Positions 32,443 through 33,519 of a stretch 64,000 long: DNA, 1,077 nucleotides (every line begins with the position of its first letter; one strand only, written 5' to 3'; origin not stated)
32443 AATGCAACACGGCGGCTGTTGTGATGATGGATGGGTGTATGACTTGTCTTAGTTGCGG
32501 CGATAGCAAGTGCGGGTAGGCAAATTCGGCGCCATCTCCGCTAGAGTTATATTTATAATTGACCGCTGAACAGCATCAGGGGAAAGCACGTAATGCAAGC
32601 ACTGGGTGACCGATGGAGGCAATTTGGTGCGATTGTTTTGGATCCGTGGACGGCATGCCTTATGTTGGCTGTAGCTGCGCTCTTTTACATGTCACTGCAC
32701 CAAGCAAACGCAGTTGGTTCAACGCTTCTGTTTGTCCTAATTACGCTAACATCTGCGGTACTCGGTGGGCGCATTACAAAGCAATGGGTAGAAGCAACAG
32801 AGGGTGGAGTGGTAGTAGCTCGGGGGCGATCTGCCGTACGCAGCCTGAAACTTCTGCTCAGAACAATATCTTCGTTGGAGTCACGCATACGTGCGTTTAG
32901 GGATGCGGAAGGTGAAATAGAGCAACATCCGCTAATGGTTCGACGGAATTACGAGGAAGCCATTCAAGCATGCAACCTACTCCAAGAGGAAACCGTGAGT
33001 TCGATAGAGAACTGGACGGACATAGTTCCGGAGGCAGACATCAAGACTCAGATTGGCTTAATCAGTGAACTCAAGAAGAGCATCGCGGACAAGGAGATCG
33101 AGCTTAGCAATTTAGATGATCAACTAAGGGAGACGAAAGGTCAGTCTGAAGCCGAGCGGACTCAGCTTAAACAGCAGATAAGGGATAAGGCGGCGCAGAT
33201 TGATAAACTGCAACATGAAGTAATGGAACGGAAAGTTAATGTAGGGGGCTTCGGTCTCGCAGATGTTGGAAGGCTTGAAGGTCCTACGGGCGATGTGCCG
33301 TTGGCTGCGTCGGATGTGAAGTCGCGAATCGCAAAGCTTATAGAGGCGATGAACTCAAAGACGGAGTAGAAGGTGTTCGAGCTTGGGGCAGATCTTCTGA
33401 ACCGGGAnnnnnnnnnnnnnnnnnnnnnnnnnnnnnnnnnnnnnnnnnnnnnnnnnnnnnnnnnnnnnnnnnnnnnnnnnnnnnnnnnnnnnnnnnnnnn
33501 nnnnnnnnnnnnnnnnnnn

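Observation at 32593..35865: Four-gene same-strand cluster: an R-M core preceded by two unexplained genes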

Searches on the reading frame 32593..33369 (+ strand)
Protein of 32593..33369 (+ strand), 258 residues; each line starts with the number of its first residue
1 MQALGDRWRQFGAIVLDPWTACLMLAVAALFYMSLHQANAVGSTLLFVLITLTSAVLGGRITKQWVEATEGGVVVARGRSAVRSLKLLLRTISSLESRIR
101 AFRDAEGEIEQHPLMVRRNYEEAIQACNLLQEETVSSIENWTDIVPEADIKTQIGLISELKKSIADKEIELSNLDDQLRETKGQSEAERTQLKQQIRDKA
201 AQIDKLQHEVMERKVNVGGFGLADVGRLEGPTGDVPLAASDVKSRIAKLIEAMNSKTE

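Call 3: search_protein_families(library=pfam, proteins=[window:32593-33369:+], max_evalue=0.1)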
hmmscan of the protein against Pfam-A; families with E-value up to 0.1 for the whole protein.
window:32593-33369:+ (258 aa): 5 families
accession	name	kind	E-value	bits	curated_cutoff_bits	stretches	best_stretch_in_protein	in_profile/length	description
PF19962.4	EAD9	-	0.0059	16.8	25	1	159-209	10-58/62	Effector-associated domain 9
PF20492.3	ERM_helical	-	0.011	16.2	40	1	161-213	50-102/120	Ezrin/radixin/moesin, alpha-helical domain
PF25785.1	TPR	-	0.029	15.1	27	1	177-219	4-46/110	Nucleoprotein TPR-like domain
PF03557.20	Bunya_G1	-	0.03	12.8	25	1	113-158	698-743/879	Bunyavirus glycoprotein G1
PF17192.9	MukF_M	-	0.042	14.1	25.2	1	115-168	72-125/161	MukF middle domain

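Call 4: search_protein_families(library=padloc, proteins=[window:32593-33369:+], max_evalue=0.1)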
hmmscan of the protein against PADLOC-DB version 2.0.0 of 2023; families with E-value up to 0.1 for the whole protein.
window:32593-33369:+ (258 aa): 5 families
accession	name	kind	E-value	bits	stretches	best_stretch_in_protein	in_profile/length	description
PDLC00553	JetC2|JetC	-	1.2e-05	21.4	1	65-211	437-586/1361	DUF3584 domain; MukB-like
PDLC03865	LmuB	-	9.3e-05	18.8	1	83-210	320-432/1007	-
PDLC04164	AriA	-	0.0059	14.2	1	117-210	57-145/253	-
PDLC00551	JetC2|JetC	-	0.0061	12.4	1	108-210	466-937/1365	DUF3584 domain; MukB-like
PDLC00519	JetC1|JetC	-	0.0073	12.5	1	91-209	329-449/1097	DUF3584 domain; MukB-like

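Call 5: search_protein_families(library=ncbifam, proteins=[window:32593-33369:+], max_evalue=0.1)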
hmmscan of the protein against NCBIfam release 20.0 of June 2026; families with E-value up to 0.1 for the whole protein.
window:32593-33369:+ (258 aa): 6 families
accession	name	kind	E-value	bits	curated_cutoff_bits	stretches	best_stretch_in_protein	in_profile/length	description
TIGR04523.1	Mplasa_alph_rch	subfamily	0.0039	15.2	270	1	88-210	459-577/745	helix-rich protein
NF049872.2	cytotoxin_MakB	equivalog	0.0042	16.5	240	1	91-212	51-174/349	alpha-pore-forming cytotoxin subunit MakB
TIGR04527.1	mycoplas_twoTM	subfamily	0.014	15.1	125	1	134-255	52-161/248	MG_279/MG_280 family protein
NF045487.1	ASRP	equivalog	0.027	13.1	300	1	89-212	344-471/593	archaea-specific SMC-related protein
NF033930.1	pneumo_PspA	exception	0.079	11.7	850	1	155-210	294-346/659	pneumococcal surface protein A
TIGR01010.1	BexC_CtrB_KpsE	subfamily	0.092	11.8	437.5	0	139-212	198-274/362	polysaccharide export inner-membrane protein, BexC/CtrB/KpsE family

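Call 8: find_homologous_proteins(query=window:32593-33369:+)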
Query window:32593-33369:+ (258 aa): 123 proteins with E <= 0.001 among 4071 candidates; the best 120 are listed.
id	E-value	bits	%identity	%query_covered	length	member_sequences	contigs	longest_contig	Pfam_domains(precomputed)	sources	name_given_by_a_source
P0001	9.1e-160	548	100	100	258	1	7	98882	-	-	-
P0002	1.4e-86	308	62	90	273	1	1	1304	-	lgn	-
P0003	3.5e-85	303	63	84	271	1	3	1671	PF19962.5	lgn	-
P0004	2.3e-82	294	61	83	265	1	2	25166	-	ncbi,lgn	-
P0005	2.5e-81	291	57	93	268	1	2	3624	-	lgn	-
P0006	2.7e-81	291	56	91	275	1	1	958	-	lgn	-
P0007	3.1e-80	287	58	96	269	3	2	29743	-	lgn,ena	-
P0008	6.8e-80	286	61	90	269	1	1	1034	-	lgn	-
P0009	1.3e-79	285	61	79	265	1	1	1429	-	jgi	jgi:hypothetical protein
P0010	2.9e-78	281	60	83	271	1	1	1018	-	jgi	jgi:hypothetical protein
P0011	2.5e-76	275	56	90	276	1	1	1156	-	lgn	-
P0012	1.2e-74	269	57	86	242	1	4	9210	-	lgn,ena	-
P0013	1.7e-74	269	56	86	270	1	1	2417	-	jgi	jgi:hypothetical protein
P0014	1.9e-74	268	57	87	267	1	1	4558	-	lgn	-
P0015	4.2e-74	267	57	83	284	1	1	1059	-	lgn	-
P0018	3.1e-72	261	55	85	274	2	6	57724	PF19962.5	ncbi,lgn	ncbi:MAG: hypothetical protein AB2731_11970 [Candidatus Thiodiazotropha sp.]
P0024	2.9e-68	248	54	86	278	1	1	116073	-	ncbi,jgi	-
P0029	2.8e-67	245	51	91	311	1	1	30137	-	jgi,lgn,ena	-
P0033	3.8e-64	235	47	98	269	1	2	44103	-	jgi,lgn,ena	-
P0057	1.8e-51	193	47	86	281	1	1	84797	-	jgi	jgi:hypothetical protein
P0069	1.9e-43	167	48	74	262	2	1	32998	-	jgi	jgi:hypothetical protein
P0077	8.7e-41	158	41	83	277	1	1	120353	-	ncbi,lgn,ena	-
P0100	9.2e-35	138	38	83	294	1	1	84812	-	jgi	-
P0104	4.0e-34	136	44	62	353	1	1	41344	-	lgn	-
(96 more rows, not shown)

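Call 10: find_encoding_contigs(protein=P0001, flank=10000, max_places=6)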
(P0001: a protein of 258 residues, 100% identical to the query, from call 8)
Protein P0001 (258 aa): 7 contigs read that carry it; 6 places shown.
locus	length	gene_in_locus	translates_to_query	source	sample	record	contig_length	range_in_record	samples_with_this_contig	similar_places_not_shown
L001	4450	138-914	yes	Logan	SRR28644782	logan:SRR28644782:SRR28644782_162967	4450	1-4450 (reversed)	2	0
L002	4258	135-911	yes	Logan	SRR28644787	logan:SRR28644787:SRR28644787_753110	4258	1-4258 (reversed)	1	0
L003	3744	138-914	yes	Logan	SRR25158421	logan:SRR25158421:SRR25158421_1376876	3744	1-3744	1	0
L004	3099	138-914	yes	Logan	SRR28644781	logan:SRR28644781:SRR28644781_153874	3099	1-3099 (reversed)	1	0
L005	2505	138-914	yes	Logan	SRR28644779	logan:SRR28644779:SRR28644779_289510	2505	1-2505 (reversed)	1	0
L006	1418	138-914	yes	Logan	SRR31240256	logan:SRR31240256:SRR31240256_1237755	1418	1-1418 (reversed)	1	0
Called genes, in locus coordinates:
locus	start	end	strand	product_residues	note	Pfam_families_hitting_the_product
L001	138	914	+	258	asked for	-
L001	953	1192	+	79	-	-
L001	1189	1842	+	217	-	PF27258:NspV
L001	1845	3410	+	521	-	PF13649:Methyltransf_25 (faint)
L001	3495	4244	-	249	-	-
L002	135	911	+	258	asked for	-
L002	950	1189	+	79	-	-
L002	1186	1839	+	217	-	PF27258:NspV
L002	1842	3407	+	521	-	PF13649:Methyltransf_25 (faint)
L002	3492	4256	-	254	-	?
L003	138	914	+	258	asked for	-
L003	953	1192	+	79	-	-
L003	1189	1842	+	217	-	PF27258:NspV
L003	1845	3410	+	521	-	PF13649:Methyltransf_25 (faint)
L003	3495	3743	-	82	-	?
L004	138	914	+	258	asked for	-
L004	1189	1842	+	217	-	PF27258:NspV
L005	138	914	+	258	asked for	-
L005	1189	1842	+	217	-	PF27258:NspV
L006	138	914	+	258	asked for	-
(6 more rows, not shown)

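Call 11: find_encoding_contigs(protein=P0018, flank=8000, max_places=4)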
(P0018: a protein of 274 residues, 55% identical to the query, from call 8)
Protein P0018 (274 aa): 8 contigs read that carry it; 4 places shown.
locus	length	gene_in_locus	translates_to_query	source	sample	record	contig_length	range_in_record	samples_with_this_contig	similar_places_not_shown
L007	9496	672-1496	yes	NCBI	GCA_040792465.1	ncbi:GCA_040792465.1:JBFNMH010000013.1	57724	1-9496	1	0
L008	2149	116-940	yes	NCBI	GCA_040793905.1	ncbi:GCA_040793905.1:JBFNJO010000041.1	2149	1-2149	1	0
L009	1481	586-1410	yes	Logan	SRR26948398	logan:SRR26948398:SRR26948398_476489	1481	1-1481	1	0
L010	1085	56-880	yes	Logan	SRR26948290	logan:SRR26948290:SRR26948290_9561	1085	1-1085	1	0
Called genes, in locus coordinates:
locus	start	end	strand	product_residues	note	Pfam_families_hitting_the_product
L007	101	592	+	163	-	PF14317:YcxB (faint)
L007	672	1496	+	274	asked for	PF19962:EAD9 (faint)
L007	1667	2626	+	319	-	PF05598:DUF772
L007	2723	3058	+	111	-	PF13751:DDE_Tnp_1_6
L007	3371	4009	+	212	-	PF13103:TonB_2 (faint), PF07719:TPR_2 (faint), PF13174:TPR_6 (faint)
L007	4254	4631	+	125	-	-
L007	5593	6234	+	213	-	PF04862:DUF642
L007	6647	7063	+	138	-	PF00903:Glyoxalase, PF18029:Glyoxalase_6 (weak)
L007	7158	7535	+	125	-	PF00903:Glyoxalase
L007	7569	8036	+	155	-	-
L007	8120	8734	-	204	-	-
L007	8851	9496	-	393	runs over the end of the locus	PF13609:Porin_4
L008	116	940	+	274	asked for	PF19962:EAD9 (faint)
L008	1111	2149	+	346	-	PF05598:DUF772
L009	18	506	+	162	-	PF14317:YcxB (faint)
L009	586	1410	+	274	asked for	PF19962:EAD9 (faint)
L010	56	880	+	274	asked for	PF19962:EAD9 (faint)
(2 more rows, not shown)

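Call 13: find_related_loci(query=A1, collection=genome_contigs, flank=8000)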
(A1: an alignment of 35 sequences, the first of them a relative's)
Query A1 (258 aa) in genome_contigs; peptide patterns used: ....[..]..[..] (x = any residue, [..] = any of these).
48 stretches matched a pattern; 13 encode a relative of the query (tblastn E <= 1e-3); 13 distinct loci.
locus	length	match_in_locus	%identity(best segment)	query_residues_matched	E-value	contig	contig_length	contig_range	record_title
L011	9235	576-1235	53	1-219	2e-76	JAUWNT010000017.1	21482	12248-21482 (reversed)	MAG: Candidatus Aminicenantes bacterium isolate CSMAG_2431 CSMAG_2431_k141_249524_length_21482_cov_81.6212, whole genome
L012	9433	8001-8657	42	1-217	2e-58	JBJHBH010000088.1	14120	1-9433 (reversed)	MAG: Desulfuromonadales bacterium isolate SF2967_J5348.semibin_refined.095 NODE_4034_length_14120_cov_1.619310, whole ge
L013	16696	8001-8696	39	1-225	8e-56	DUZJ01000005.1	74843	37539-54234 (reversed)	MAG TPA_asm: Planctomycetota bacterium isolate MAG_11118_pl_115 Ga0114922_10000102, whole genome shotgun sequence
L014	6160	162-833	43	1-222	8e-53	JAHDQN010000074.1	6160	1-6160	MAG: Deltaproteobacteria bacterium isolate SM3-B3m k141_48971, whole genome shotgun sequence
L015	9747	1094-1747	38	2-216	6e-44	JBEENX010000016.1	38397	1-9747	MAG: Bacteroidota bacterium isolate deadrun_2019_sw_WHONDRS-S19S_0006_A_bin.23 scaffold_000137, whole genome shotgun seq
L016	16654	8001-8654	37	2-216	2e-44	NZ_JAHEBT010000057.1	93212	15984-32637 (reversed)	MAG: Flavobacterium sp. isolate Ww15 NODE_226_length_93212_cov_45.322341, whole genome shotgun sequence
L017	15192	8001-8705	34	3-233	5e-41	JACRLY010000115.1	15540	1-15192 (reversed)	MAG: Ignavibacteriae bacterium isolate NC_groundwater_1893_Pr3_B-0.1um_34_8 SR2-18-B1_coassembly_355736, whole genome sh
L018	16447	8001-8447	48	3-150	6e-39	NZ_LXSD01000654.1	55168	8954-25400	Lysobacter enzymogenes strain 521 948, whole genome shotgun sequence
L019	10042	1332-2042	36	2-229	1e-38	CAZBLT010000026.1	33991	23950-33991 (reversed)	MAG TPA_asm: uncultured Anaerolineaceae bacterium isolate SRP338002_co1_121 genome assembly, contig: NODE_1167_length_33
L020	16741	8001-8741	34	2-242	4e-37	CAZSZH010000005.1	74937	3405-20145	MAG TPA_asm: uncultured Flavobacterium sp. isolate SRP284006_co1_50 genome assembly, contig: NODE_419_length_74937_cov_8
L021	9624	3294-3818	39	4-178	2e-36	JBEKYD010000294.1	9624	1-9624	MAG: Bryobacteraceae bacterium isolate SPRUCE 667 SPRUCE_667_294, whole genome shotgun sequence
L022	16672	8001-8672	37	3-225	7e-45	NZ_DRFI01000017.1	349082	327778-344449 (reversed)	MAG: Maribacter sp. isolate HyVt-319 HyVt-319_k145_229745, whole genome shotgun sequence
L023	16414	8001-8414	34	85-222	1e-17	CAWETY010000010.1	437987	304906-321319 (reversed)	MAG: uncultured Gammaproteobacteria bacterium isolate MFD05705.bin.2.35 genome assembly, contig: contig_56751, whole gen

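Call 18: search_protein_families(library=pfam, max_evalue=0.001, proteins=[L012:7066-7875:+, L013:6770-7708:+, L015:2548-3774:+, L015:3774-6386:+, L017:7040-7954:+, L018:7044-7910:+, L018:8942-10177:+, L020:4759-7989:+, L021:121-3219:+, L016:9176-10090:+])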
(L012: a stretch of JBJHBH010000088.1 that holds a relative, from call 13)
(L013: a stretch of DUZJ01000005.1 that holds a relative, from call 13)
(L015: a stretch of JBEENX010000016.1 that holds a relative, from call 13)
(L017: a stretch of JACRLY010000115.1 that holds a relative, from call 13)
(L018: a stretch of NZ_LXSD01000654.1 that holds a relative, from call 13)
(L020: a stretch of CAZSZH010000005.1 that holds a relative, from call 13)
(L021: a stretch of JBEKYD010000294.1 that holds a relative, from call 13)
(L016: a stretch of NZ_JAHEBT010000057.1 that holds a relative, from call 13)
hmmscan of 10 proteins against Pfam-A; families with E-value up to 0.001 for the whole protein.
L012:7066-7875:+ (269 aa): 0 families

L013:6770-7708:+ (312 aa): 4 families
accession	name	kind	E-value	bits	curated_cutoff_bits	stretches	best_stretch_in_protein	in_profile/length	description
PF04471.18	Mrr_cat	-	1.6e-35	122.1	21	1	171-287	5-115/115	Restriction endonuclease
PF14338.12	Mrr_N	-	8.2e-28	96.8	29.5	1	15-100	1-86/87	Mrr N-terminal domain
PF22722.2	NA-iREase1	-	5.3e-10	39.7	27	1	201-284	21-105/106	NACHT-associated inactive Restriction Endonuclease 1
PF13156.12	Mrr_cat_2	-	2.7e-08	34.2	22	1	201-291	26-118/127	Restriction endonuclease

L015:2548-3774:+ (408 aa): 1 family
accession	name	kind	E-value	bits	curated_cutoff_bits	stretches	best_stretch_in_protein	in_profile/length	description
PF00145.23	DNA_methylase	-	1.2e-52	179.8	22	1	7-396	3-314/324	C-5 cytosine-specific DNA methylase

L015:3774-6386:+ (870 aa): 2 families
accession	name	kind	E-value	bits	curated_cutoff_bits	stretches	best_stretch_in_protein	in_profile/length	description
PF13589.12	HATPase_c_3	-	1e-24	87.5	25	2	28-161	4-120/137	Histidine kinase-, DNA gyrase B-, and HSP90-like ATPase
PF02518.31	HATPase_c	-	2.8e-15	57.2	26.4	1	762-851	6-93/111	Histidine kinase-, DNA gyrase B-, and HSP90-like ATPase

L017:7040-7954:+ (304 aa): 0 families

L018:7044-7910:+ (288 aa): 0 families

L018:8942-10177:+ (411 aa): 0 families

L020:4759-7989:+ (1076 aa): 4 families
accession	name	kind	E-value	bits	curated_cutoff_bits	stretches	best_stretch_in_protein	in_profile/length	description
PF18135.7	Type_ISP_C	-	1.8e-84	284.2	25.9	1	717-1070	1-342/342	Type ISP C-terminal specificity domain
PF02384.22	N6_Mtase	-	4.2e-14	53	20.4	2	396-591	45-188/311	N-6 DNA Methylase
PF07669.17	Eco57I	-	2.1e-06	28.4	25.3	1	510-615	71-165/171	Eco57I restriction-modification methylase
PF20473.4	MmeI_Mtase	-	0.00032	20.4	27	1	393-532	16-154/259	MmeI, DNA-methyltransferase domain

L021:121-3219:+ (1032 aa): 2 families
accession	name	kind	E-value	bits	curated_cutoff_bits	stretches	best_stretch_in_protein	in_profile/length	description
PF01936.24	NYN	-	2.9e-09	38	24.2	1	861-1006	2-126/145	NYN domain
PF13173.12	AAA_14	-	6.8e-05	23.3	27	0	510-548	5-43/129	AAA domain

L016:9176-10090:+ (304 aa): 0 families

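Call 19: search_protein_families(library=pfam, max_evalue=0.001, proteins=[L011:1471-2469:+, L014:1138-1566:+, L016:10080-11018:+, L019:2788-3552:+, L020:9001-9621:+, L022:8895-10094:-, L016:6787-7392:+, L021:4986-7610:+, L015:6383-7078:+, L015:7078-7725:+])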
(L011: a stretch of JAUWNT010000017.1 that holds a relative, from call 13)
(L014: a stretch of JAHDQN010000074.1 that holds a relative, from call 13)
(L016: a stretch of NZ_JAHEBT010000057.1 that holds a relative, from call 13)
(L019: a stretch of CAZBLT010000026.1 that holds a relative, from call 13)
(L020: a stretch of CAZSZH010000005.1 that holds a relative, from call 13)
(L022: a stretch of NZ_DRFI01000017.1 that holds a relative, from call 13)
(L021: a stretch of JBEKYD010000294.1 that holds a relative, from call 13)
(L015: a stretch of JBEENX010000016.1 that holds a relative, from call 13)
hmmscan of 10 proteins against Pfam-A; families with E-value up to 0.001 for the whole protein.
L011:1471-2469:+ (332 aa): 1 family
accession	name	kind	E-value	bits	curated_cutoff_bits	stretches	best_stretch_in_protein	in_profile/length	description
PF15869.11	TolB_like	-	0.00033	20.5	29.2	1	50-97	41-90/296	TolB-like 6-blade propeller-like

L014:1138-1566:+ (142 aa): 2 families
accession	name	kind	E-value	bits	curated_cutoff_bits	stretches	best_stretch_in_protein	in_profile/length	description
PF24828.1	DUF7713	-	5.3e-10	39.2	24.1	1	85-140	7-64/68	Domain of unknown function (DUF7713)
PF24735.1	DUF7686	-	3.7e-08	33.6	24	1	12-78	7-73/73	Domain of unknown function (DUF7686)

L016:10080-11018:+ (312 aa): 1 family
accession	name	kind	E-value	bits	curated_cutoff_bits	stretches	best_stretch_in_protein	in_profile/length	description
PF01734.28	Patatin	-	5.1e-26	92.5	27.7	1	13-189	1-186/191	Patatin-like phospholipase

L019:2788-3552:+ (254 aa): 1 family
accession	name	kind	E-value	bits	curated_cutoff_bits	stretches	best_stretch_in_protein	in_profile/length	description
PF12686.12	DUF3800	-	1.1e-07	33.1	21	1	40-228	1-147/149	Protein of unknown function (DUF3800)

L020:9001-9621:+ (206 aa): 0 families

L022:8895-10094:- (399 aa): 4 families
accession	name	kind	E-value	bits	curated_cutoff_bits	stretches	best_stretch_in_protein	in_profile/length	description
PF13102.12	Phage_int_SAM_5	-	3.4e-14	53.4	22.3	1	109-211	2-95/98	Phage integrase SAM-like domain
PF00589.27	Phage_integrase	-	9e-13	48.8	27.1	1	246-379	25-166/172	Phage integrase family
PF17293.8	Arm-DNA-bind_5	-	7.2e-10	39.7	22.6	1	12-86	1-79/87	Arm DNA-binding domain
PF11917.13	DUF3435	-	0.00034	20.1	25.8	0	316-385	172-242/418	Protein of unknown function (DUF3435)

L016:6787-7392:+ (201 aa): 1 family
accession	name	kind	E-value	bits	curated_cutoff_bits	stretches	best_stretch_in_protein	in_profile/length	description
PF13476.12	AAA_23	-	2.4e-05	25.5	27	1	54-137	14-87/201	AAA domain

L021:4986-7610:+ (874 aa): 3 families
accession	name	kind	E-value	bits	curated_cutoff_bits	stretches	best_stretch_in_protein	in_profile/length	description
PF08308.17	PEGA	-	5.2e-22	78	20.8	1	257-325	3-69/71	PEGA domain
PF13620.12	CarboxypepD_reg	-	2.7e-18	66.5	32.3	0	665-702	42-81/82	Carboxypeptidase regulatory-like domain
PF11008.14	DUF2846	-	8.1e-07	29.5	34.3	0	562-644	18-81/92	Protein of unknown function (DUF2846)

L015:6383-7078:+ (231 aa): 0 families

L015:7078-7725:+ (215 aa): 0 families

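Call 30: list_cluster_members(proteins=[window:32593-33369:+, window:34300-35865:+, window:35950-36699:-, window:37646-39646:-, window:31785-32519:+, window:39872-40972:+, window:53316-55397:-, window:2909-5320:-])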
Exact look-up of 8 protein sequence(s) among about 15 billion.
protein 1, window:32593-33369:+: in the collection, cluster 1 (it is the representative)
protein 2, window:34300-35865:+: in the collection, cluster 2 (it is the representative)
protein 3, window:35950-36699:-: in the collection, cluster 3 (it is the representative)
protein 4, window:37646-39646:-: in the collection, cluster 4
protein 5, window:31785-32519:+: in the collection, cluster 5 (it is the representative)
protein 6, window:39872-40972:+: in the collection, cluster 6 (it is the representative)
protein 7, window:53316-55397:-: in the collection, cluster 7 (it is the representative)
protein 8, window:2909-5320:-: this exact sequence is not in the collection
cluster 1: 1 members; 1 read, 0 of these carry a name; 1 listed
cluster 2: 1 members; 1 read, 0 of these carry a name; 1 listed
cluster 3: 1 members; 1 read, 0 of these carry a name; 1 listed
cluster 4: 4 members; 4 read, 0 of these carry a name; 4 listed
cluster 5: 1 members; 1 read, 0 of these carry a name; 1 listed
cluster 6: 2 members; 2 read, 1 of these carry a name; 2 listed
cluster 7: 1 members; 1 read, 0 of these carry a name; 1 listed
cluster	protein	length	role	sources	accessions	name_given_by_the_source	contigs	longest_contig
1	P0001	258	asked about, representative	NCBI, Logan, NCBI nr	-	-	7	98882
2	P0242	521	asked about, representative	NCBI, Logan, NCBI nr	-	-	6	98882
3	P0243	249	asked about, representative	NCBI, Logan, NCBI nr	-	-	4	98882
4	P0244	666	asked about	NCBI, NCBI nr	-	-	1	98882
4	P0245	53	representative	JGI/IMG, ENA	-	-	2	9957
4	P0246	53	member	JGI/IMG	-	-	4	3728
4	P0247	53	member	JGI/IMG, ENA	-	-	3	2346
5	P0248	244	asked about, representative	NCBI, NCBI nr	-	-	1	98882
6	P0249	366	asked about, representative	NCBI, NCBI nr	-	-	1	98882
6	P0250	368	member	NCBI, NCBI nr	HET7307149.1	MAG TPA: DUF1615 domain-containing protein [Gammaproteobacteria bacterium] | DUF1615 domain-containing protein [Gammaproteobacteria bacterium]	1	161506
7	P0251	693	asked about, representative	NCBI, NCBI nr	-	-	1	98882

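Call 34: predict_structure(alignment_id=A1)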
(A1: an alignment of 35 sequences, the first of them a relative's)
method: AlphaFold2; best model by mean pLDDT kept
length: 258 residues; sequences in the alignment: 35
mean_pLDDT: 85.2   pTM: 0.56
mean pLDDT of the five models: 85.2, 81.5, 81.3, 79.0, 77.4
residues with pLDDT >= 90: 147; 70-90: 73; 50-70: 20; < 50: 18
segments of 3 or more residues with pLDDT < 50: 224-239
pLDDT, mean of each block of 10 residues (from residue 1): 89 94 96 95 95 95 87 85 89 92 91 95 95 90 78 77 93 95 91 96 94 73 47 46 70 65
secondary structure, 60 per line:
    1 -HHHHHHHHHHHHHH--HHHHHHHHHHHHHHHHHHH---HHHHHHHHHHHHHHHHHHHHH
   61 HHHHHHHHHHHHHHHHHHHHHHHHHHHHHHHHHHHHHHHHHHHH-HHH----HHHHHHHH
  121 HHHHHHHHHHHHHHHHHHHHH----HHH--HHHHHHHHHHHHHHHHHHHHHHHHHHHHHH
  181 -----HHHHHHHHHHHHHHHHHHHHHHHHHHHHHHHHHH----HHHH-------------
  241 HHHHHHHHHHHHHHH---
elements in order: H2-15 H18-36 H40-104 H113-141 H151-180 H186-219 H224-227 H241-255
